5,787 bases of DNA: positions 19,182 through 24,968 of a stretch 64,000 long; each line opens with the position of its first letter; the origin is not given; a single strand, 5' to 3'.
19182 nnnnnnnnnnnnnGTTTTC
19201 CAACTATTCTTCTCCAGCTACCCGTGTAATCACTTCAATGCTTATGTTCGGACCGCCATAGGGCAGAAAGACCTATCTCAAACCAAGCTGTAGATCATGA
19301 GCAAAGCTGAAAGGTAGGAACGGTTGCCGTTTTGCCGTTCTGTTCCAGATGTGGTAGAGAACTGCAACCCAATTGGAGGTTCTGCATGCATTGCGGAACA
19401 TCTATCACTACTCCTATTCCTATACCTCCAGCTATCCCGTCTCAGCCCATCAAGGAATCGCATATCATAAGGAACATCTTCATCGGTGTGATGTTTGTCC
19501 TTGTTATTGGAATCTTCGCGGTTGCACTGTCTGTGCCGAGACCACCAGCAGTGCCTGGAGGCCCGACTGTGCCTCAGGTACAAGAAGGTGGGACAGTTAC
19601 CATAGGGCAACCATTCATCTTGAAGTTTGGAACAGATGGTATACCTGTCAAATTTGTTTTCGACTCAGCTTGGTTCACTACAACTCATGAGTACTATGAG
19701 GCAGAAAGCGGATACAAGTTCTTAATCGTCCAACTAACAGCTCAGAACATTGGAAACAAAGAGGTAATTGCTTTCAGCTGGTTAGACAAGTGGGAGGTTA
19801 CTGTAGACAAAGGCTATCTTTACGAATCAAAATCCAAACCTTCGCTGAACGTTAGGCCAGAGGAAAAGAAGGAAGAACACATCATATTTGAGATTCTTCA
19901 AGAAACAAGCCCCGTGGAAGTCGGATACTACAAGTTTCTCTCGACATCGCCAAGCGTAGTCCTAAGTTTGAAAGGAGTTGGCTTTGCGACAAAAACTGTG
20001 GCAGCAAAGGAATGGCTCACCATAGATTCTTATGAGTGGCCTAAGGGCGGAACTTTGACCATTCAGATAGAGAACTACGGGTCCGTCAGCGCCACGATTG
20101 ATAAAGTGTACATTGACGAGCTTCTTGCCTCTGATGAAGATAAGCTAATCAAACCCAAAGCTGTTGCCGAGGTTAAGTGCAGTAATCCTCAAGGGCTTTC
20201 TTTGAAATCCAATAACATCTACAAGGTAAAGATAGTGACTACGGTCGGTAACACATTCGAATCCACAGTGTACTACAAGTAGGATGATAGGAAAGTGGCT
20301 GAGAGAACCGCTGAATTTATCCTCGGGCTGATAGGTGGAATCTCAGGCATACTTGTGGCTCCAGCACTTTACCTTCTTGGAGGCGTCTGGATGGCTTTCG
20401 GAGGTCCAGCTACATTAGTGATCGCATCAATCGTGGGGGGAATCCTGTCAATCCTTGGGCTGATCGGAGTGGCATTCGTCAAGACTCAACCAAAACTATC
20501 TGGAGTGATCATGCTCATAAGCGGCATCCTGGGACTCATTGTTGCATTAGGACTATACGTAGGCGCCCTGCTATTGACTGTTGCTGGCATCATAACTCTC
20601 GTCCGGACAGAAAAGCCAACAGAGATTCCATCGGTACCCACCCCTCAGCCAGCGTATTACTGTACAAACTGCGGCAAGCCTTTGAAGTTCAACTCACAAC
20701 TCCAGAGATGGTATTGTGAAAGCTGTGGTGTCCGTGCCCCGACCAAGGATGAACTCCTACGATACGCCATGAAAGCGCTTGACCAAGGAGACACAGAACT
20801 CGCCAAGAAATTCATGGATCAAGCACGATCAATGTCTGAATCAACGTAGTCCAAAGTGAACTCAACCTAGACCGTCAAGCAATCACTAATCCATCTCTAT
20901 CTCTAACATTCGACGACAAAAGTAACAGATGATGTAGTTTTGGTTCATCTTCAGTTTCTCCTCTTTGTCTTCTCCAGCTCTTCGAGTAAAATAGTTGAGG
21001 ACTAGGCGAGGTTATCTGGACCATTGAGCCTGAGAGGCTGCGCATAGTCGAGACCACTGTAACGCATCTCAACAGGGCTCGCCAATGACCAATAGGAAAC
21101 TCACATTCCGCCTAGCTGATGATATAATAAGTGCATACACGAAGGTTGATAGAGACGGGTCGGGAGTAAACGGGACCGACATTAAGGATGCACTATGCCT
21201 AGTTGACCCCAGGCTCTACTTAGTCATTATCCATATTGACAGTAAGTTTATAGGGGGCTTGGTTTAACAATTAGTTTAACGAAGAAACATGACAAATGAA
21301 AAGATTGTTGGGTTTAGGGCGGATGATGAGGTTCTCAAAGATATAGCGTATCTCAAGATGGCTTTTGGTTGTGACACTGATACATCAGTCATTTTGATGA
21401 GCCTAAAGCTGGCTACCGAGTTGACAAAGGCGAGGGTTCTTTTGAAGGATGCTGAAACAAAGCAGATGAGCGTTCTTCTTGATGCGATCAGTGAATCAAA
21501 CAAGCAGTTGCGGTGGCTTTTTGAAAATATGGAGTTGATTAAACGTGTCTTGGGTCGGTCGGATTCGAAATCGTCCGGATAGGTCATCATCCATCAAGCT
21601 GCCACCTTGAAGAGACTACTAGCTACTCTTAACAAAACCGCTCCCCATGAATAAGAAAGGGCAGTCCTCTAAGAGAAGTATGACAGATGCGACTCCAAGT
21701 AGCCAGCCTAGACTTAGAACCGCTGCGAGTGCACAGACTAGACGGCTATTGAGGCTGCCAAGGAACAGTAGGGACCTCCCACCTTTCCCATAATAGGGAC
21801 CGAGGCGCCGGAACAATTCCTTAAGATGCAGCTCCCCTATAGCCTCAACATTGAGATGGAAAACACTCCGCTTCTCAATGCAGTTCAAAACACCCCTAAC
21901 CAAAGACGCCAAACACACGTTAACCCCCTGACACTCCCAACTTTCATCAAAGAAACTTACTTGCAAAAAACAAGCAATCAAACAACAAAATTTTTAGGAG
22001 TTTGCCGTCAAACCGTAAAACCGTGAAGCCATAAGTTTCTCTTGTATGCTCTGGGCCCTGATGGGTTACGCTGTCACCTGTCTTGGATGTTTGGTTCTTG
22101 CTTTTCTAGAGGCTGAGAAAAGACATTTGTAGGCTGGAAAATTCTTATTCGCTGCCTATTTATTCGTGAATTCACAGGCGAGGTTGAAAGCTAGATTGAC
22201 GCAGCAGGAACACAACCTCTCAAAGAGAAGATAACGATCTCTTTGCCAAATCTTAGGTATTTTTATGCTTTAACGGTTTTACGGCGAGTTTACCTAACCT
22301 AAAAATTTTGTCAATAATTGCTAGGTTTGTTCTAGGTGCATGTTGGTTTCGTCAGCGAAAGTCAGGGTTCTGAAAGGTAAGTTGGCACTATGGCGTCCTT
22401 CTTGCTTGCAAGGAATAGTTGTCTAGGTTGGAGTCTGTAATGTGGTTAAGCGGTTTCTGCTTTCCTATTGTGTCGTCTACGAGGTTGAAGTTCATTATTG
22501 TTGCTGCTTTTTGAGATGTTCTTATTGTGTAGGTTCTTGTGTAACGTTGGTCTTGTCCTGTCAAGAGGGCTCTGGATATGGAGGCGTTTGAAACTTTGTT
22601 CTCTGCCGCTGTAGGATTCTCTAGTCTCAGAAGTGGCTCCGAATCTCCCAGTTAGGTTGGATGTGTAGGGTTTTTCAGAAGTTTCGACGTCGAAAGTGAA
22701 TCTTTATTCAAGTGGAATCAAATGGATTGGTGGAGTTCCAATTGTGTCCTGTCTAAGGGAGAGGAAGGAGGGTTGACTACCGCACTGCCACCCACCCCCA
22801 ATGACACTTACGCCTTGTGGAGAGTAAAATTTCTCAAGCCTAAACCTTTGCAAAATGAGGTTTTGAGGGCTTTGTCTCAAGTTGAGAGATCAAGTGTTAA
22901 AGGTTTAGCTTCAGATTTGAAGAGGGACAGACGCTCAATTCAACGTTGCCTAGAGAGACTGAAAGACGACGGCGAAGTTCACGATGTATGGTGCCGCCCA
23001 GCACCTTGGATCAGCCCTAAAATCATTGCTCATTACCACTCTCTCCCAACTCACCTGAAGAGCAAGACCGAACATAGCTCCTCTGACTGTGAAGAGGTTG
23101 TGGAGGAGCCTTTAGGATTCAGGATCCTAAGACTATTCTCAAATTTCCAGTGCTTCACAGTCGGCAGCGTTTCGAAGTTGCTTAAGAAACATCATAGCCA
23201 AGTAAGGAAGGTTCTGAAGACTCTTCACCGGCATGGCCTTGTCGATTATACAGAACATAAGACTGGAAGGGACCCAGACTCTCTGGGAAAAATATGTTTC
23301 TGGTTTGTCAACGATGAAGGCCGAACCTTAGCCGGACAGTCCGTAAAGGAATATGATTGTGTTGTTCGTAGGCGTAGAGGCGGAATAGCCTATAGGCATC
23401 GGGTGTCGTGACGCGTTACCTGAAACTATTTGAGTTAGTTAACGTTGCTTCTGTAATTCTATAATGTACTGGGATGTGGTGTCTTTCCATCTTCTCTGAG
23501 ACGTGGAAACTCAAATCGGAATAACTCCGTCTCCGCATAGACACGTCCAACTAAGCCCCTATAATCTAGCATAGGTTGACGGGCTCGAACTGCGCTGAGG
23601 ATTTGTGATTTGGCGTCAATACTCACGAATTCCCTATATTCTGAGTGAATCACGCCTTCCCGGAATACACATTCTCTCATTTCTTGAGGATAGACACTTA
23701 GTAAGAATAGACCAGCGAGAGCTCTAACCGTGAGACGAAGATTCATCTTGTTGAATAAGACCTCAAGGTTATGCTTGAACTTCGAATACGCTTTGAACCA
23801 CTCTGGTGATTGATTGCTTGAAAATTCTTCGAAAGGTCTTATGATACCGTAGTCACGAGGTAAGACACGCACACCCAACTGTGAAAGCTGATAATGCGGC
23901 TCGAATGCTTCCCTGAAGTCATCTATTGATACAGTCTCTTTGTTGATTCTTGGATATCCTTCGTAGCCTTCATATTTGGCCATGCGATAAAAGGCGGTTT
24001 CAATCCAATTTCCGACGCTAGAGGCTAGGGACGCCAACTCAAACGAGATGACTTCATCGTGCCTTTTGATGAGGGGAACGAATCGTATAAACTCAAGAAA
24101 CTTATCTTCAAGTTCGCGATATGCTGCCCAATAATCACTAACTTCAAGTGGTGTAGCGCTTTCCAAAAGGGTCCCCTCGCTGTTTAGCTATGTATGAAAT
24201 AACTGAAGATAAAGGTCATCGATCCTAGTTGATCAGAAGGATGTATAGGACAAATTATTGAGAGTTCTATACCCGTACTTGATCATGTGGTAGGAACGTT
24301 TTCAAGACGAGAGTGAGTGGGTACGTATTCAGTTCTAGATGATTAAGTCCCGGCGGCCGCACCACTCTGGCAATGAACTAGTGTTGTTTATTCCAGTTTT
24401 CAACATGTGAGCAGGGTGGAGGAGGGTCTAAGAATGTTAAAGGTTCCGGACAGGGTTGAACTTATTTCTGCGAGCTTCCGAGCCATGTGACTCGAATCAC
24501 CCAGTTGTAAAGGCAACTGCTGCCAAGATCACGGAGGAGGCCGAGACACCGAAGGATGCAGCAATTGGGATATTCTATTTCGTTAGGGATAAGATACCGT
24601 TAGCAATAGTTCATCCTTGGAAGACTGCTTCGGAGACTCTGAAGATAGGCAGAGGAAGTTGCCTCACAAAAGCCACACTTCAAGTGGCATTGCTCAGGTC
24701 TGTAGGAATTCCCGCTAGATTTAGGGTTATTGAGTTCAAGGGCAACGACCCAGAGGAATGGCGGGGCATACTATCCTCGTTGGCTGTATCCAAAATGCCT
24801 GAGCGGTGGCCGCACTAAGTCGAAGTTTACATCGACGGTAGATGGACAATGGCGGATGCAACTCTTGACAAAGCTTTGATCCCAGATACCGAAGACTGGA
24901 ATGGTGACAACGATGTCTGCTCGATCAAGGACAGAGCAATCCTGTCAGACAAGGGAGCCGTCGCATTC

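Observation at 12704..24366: Integrated ~11.7 kb element at the tRNA-Gly 3' end with integrase, SF3-like NTPase, RHH proteins, HNH nuclease and Zn-ribbon membrane proteins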

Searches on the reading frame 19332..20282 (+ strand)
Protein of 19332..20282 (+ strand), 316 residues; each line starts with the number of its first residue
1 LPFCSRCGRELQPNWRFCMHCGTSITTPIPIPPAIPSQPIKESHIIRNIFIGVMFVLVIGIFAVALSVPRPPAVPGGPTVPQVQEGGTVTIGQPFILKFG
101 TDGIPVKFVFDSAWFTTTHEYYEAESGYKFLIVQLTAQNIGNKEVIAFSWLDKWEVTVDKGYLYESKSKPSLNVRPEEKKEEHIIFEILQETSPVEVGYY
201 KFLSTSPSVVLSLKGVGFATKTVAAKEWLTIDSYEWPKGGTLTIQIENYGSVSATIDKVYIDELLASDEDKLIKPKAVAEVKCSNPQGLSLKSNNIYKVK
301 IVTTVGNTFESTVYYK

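Call 11: search_protein_families(library=pfam, max_evalue=0.1, proteins=[window:19332-20282:+])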
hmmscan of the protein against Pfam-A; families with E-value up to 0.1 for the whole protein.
window:19332-20282:+ (316 aa): 7 families
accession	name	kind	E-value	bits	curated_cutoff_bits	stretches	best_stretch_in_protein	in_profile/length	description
PF13240.11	Zn_Ribbon_1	-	1.4e-08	34.7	25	1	3-24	1-22/23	zinc-ribbon domain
PF12773.13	DZR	-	4.4e-05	24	27.3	1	4-22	27-45/45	Double zinc ribbon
PF11611.13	DUF4352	-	0.00012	22.7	25.9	1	119-197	26-110/122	Domain of unknown function (DUF4352)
PF13248.11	Zn_ribbon_3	-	0.0007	19.4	27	1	4-23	5-24/26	zinc-ribbon domain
PF24460.1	DUF7575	-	0.0011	18.7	28.5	1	4-24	6-26/28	Domain of unknown function (DUF7575)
PF14803.11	Zn_ribbon_Nudix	-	0.011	16.1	25.6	0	16-30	1-15/34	Nudix N-terminal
PF17032.10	Zn_ribbon_15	-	0.02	16.1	28.9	1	3-22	54-73/73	zinc-ribbon family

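Call 64: search_protein_families(library=phrogs, max_evalue=0.01, proteins=[window:19332-20282:+])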
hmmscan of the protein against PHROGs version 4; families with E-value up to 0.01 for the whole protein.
window:19332-20282:+ (316 aa): 2 families
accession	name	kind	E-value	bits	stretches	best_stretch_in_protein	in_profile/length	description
phrog_2546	-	unknown function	0.00063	21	1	3-38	2-37/180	-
phrog_806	-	unknown function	0.004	18.2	1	110-201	69-172/187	-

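Call 65: search_protein_families(library=padloc, max_evalue=0.01, proteins=[window:19332-20282:+])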
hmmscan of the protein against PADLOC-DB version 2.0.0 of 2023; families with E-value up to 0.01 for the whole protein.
window:19332-20282:+ (316 aa): 0 families

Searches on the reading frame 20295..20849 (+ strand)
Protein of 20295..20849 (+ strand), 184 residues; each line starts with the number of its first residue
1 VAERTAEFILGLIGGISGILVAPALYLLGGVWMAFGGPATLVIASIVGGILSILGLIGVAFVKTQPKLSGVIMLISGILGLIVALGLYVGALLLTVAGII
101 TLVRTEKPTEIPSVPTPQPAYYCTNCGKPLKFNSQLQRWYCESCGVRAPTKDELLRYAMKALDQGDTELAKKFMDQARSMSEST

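Call 11: search_protein_families(library=pfam, max_evalue=0.1, proteins=[window:20295-20849:+])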
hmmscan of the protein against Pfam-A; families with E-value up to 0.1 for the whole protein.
window:20295-20849:+ (184 aa): 11 families
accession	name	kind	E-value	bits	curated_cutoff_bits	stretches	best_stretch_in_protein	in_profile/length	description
PF13273.12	DUF4064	-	3e-09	37.5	32.1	1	4-82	2-101/102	Protein of unknown function (DUF4064)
PF00130.28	C1_1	-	0.0028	17.9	26.5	1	122-147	13-37/53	Phorbol esters/diacylglycerol binding domain (C1 domain)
PF17283.8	Zn_ribbon_SprT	-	0.012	16.1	28.1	1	120-145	4-31/38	SprT-like zinc ribbon domain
PF00096.32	zf-C2H2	-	0.02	15.8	25.2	0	121-138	1-18/23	Zinc finger, C2H2 type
PF12773.13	DZR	-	0.02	15.5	27.3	1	116-151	8-37/45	Double zinc ribbon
PF13240.11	Zn_Ribbon_1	-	0.035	14.4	25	0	120-130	13-23/23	zinc-ribbon domain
PF10005.14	Zn_ribbon_DZR_6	-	0.045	14.9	23.4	1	121-178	2-53/93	zinc-ribbon domain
PF08646.16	Rep_fac-A_C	-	0.058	13.6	28.5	1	123-180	21-79/146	Replication factor-A C terminal domain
PF13894.12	zf-C2H2_4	-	0.06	14.5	27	0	139-156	1-18/24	C2H2-type zinc finger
PF14803.11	Zn_ribbon_Nudix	-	0.067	13.6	25.6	0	122-145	2-29/34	Nudix N-terminal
PF08772.16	Zn_ribbon_NOB1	-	0.093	13.3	24.9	0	122-173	10-53/72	Nin one binding (NOB1) Zn-ribbon like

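Call 64: search_protein_families(library=phrogs, max_evalue=0.01, proteins=[window:20295-20849:+])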
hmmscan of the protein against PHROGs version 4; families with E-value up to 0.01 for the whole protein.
window:20295-20849:+ (184 aa): 1 family
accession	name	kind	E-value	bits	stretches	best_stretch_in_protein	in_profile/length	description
phrog_6780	-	unknown function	2.6e-17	64.2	1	3-107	2-109/114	-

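Call 65: search_protein_families(library=padloc, max_evalue=0.01, proteins=[window:20295-20849:+])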
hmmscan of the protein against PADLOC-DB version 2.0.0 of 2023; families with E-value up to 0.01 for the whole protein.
window:20295-20849:+ (184 aa): 0 families

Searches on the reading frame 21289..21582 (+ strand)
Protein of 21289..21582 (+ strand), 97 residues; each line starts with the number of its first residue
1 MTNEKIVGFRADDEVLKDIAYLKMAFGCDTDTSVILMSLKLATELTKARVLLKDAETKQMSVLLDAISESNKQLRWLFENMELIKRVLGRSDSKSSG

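Call 11: search_protein_families(library=pfam, max_evalue=0.1, proteins=[window:21289-21582:+])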
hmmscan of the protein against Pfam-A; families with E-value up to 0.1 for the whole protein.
window:21289-21582:+ (97 aa): 3 families
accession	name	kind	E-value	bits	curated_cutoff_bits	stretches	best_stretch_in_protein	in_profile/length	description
PF02368.24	Big_2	-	0.07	13.5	22.8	1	44-81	6-43/79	Bacterial Ig-like domain (group 2)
PF19823.4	DUF6305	-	0.072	13.1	25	1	32-92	55-112/154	Domain of unknown function (DUF6305)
PF18052.6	Rx_N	-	0.083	13.5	27.7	0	40-60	29-49/93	Rx N-terminal domain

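Call 64: search_protein_families(library=phrogs, max_evalue=0.01, proteins=[window:21289-21582:+])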
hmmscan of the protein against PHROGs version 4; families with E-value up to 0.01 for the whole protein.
window:21289-21582:+ (97 aa): 0 families

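Call 79: search_protein_families(library=pfam, max_evalue=10, proteins=[window:21289-21582:+])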
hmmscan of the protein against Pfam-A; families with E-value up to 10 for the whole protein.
window:21289-21582:+ (97 aa): 3 families
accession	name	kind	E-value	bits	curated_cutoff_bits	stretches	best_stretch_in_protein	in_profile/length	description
PF02368.24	Big_2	-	0.07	13.5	22.8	1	44-81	6-43/79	Bacterial Ig-like domain (group 2)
PF19823.4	DUF6305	-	0.072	13.1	25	1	32-92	55-112/154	Domain of unknown function (DUF6305)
PF18052.6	Rx_N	-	0.083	13.5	27.7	1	40-60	29-49/93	Rx N-terminal domain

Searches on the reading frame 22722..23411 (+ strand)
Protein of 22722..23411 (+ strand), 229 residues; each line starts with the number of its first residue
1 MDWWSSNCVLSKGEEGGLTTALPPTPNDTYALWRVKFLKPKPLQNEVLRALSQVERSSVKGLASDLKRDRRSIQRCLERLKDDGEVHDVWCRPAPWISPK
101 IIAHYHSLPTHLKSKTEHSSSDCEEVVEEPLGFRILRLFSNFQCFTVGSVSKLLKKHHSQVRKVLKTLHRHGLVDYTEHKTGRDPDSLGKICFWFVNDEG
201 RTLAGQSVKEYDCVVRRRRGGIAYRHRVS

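Call 11: search_protein_families(library=pfam, max_evalue=0.1, proteins=[window:22722-23411:+])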
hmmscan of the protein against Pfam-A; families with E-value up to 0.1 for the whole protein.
window:22722-23411:+ (229 aa): 20 families
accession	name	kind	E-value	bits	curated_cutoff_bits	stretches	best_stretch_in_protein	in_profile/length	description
PF25212.1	HVO_A0114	-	6.8e-08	32.6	27.6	1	44-84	24-64/84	HVO_A0114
PF01978.25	TrmB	-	2.4e-07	31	25.6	1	46-88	12-54/68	Sugar-specific transcriptional regulator TrmB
PF02002.24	TFIIE_alpha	-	1.3e-05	25.4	22.9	1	133-199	16-79/105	TFIIE alpha subunit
PF12802.13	MarR_2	-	5.1e-05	23.8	27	0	145-182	21-58/61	MarR family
PF10007.15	DUF2250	-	7.2e-05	23.3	24.4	1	125-181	3-59/93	Uncharacterized protein conserved in archaea (DUF2250)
PF13730.12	HTH_36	-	0.00016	21.9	25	0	58-82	27-51/55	Helix-turn-helix domain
PF01325.25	Fe_dep_repress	-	0.00021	21.8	26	1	146-180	24-58/60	Iron dependent repressor, N-terminal DNA binding domain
PF01022.26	HTH_5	-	0.0012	19.2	22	0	134-176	6-47/47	Bacterial regulatory protein, arsR family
PF24270.1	HTH_Cmi2_C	-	0.0016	19.1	27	0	43-87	76-119/125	Cmi2, C-terminal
PF14394.12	DUF4423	-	0.0025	18.1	30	1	121-180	13-73/165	Domain of unknown function (DUF4423)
PF09339.16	HTH_IclR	-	0.0025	18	22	1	132-176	5-50/52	IclR helix-turn-helix domain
PF01047.28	MarR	-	0.0033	17.7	24.6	0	44-84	5-45/59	MarR family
PF13814.12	Replic_Relax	-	0.0045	17.5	25.3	1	136-203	1-69/191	Replication-relaxation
PF13384.12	HTH_23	-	0.0085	16.3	24.6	0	135-173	10-46/50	Homeodomain-like domain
PF19121.6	DUF5805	-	0.012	16.4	28.5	0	43-86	14-58/67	Family of unknown function (DUF5805)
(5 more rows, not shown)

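Call 64: search_protein_families(library=phrogs, max_evalue=0.01, proteins=[window:22722-23411:+])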
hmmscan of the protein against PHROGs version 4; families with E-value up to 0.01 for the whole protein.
window:22722-23411:+ (229 aa): 4 families
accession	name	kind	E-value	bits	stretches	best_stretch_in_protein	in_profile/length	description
phrog_5978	-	unknown function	8e-06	26.2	1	107-180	273-347/364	-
phrog_2440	-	transcription regulation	9.3e-05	23.3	0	152-179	51-80/126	transcriptional regulator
phrog_3502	-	unknown function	0.0024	18.9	0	152-181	79-108/131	-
phrog_2030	-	transcription regulation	0.0093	16.7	0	142-183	27-66/202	transcriptional regulator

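Call 65: search_protein_families(library=padloc, max_evalue=0.01, proteins=[window:22722-23411:+])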
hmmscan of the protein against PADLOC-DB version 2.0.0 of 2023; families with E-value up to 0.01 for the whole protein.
window:22722-23411:+ (229 aa): 9 families
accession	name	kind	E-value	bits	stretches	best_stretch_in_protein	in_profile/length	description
PDLC01879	CARF3--CARF_TM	-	6.3e-09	33.8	1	132-194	158-218/222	-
PDLC01044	Csa3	-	3.2e-06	25.2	0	42-86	136-179/194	Type I-A associated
PDLC01438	Csa3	-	8.2e-06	24.1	1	106-182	124-194/305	"CAS-I,CAS-II,CAS-III,CAS-IV,CAS-V,CAS-VI; associated_signaling"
PDLC01434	CasR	-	1e-05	23.5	1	43-96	129-180/191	"CAS-I,CAS-II,CAS-III,CAS-IV,CAS-V,CAS-VI; associated_signaling"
PDLC01850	CARF3--CARF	-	0.00012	20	0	44-86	147-189/209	-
PDLC01268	CasR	-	0.00013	20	0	44-86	126-167/179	"CAS-I,CAS-II,CAS-III,CAS-IV,CAS-V,CAS-VI; associated_signaling"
PDLC01848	CARF3--CARF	-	0.0015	16.3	0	146-178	151-183/197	-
PDLC01852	CARF3--CARF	-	0.0037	15.2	0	44-86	145-187/208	-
PDLC01875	CARF3--CARF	-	0.0037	15.1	0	131-184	147-198/219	-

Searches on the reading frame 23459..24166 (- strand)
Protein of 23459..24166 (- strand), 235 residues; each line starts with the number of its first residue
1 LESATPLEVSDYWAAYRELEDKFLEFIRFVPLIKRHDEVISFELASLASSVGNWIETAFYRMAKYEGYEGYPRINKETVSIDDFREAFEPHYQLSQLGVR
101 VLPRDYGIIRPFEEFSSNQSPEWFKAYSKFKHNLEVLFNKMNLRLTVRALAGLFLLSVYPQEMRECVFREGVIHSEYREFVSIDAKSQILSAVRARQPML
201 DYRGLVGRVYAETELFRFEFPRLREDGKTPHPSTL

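Call 11: search_protein_families(library=pfam, max_evalue=0.1, proteins=[window:23459-24166:-])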
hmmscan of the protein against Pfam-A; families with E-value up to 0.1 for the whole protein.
window:23459-24166:- (235 aa): 0 families

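Call 12: search_protein_families(library=phrogs, max_evalue=0.01, proteins=[window:23459-24166:-])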
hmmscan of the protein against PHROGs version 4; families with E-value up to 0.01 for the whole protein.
window:23459-24166:- (235 aa): 0 families

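Call 32: search_protein_families(library=ncbifam, max_evalue=0.01, proteins=[window:23459-24166:-])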
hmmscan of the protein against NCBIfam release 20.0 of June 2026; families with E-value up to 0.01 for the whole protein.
window:23459-24166:- (235 aa): 0 families

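Call 65: search_protein_families(library=padloc, max_evalue=0.01, proteins=[window:23459-24166:-])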
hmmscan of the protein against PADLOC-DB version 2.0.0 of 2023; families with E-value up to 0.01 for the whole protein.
window:23459-24166:- (235 aa): 0 families

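Call 94: find_homologous_proteins(query=window:23459-24166:-, max_evalue=0.001)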
Query window:23459-24166:- (235 aa): 5 proteins with E <= 0.001 among 229 candidates.
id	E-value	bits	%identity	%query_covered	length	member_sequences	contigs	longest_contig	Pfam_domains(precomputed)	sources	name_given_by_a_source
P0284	6.2e-153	525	100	100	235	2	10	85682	-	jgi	-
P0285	9.9e-111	387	73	98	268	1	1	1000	-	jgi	-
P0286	9.2e-63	230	46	99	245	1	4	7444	-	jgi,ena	-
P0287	5.2e-39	152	41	91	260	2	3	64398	-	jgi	jgi:hypothetical protein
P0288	1.9e-36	144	43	87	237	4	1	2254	-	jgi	-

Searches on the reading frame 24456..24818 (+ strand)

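Call 11: search_protein_families(library=pfam, max_evalue=0.1, proteins=[window:24456-24818:+])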
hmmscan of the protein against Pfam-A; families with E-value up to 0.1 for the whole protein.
window:24456-24818:+ (120 aa): 2 families
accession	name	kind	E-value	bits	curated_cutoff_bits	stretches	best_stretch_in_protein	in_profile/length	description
PF01841.26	Transglut_core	-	1.4e-12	48.3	23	1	19-91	1-76/108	Transglutaminase-like superfamily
PF24656.1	CEPT76_peptidase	-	0.04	14.5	27.8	1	54-88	2-36/121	CEP76 peptidase-like domain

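Call 64: search_protein_families(library=phrogs, max_evalue=0.01, proteins=[window:24456-24818:+])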
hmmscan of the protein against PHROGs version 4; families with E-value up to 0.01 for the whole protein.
window:24456-24818:+ (120 aa): 0 families
